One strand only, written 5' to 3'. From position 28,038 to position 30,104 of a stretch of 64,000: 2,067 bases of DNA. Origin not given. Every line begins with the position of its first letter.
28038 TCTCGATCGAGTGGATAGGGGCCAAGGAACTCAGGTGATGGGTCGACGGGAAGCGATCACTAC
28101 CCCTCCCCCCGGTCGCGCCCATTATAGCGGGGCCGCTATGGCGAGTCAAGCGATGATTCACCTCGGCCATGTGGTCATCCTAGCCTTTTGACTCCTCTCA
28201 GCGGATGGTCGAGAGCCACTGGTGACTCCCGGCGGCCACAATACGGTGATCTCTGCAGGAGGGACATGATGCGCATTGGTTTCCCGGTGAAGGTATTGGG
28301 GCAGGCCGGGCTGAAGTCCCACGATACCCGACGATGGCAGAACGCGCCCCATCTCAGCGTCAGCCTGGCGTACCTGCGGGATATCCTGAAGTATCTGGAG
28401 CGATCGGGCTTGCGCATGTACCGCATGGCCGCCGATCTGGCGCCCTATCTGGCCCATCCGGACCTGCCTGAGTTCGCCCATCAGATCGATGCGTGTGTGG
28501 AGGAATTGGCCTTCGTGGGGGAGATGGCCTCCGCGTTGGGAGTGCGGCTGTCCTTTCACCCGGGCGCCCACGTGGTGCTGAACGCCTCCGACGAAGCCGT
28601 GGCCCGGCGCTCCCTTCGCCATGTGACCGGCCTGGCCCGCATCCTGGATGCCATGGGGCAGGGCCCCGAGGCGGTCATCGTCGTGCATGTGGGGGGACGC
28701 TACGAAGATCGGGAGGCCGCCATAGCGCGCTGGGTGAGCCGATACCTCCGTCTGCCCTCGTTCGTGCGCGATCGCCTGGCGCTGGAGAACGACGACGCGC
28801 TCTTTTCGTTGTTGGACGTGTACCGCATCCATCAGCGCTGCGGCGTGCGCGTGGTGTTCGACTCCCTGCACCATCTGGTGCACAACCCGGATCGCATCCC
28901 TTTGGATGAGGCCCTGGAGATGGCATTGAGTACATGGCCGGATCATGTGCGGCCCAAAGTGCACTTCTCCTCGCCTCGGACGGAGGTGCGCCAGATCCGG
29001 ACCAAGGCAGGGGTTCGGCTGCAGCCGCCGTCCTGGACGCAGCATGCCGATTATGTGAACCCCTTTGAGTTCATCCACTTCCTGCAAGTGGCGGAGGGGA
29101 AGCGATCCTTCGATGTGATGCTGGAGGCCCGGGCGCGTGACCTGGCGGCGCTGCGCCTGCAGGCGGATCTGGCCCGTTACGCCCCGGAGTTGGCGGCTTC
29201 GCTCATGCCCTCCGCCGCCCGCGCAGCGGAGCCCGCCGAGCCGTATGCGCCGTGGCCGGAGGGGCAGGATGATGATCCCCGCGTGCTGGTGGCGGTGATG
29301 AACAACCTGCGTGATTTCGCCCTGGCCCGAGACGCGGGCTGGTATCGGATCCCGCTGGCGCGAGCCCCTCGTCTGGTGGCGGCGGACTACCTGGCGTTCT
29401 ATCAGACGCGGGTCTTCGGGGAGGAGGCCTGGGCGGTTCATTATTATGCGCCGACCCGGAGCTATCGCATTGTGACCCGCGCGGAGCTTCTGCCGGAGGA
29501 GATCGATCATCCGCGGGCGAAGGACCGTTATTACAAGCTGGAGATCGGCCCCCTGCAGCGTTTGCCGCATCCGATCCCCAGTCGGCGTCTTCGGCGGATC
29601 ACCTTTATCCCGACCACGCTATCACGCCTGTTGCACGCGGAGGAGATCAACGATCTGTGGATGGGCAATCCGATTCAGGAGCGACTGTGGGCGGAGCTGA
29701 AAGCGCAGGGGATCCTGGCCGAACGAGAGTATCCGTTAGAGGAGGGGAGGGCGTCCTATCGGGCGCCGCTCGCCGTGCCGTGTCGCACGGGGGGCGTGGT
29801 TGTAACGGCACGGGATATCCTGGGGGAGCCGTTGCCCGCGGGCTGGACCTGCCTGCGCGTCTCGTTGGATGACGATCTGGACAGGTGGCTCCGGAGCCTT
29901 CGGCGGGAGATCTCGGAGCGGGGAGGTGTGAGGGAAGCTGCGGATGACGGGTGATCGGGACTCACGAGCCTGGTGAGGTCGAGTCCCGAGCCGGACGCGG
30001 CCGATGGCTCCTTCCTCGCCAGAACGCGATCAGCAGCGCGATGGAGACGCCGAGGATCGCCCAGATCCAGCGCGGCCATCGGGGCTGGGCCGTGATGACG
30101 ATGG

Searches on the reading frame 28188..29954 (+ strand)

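Call 21: search_protein_families(library=pfam, proteins=[window:28188-29954:+])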
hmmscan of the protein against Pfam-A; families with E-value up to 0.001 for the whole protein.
window:28188-29954:+ (588 aa): 2 families
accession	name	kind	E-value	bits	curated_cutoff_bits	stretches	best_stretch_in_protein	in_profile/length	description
PF03851.20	UvdE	-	2.7e-44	151.9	24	1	61-266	44-253/275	UV-endonuclease UvdE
PF01261.30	AP_endonuc_2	-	0.00032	20.9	31.1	0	111-233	34-167/249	Xylose isomerase-like TIM barrel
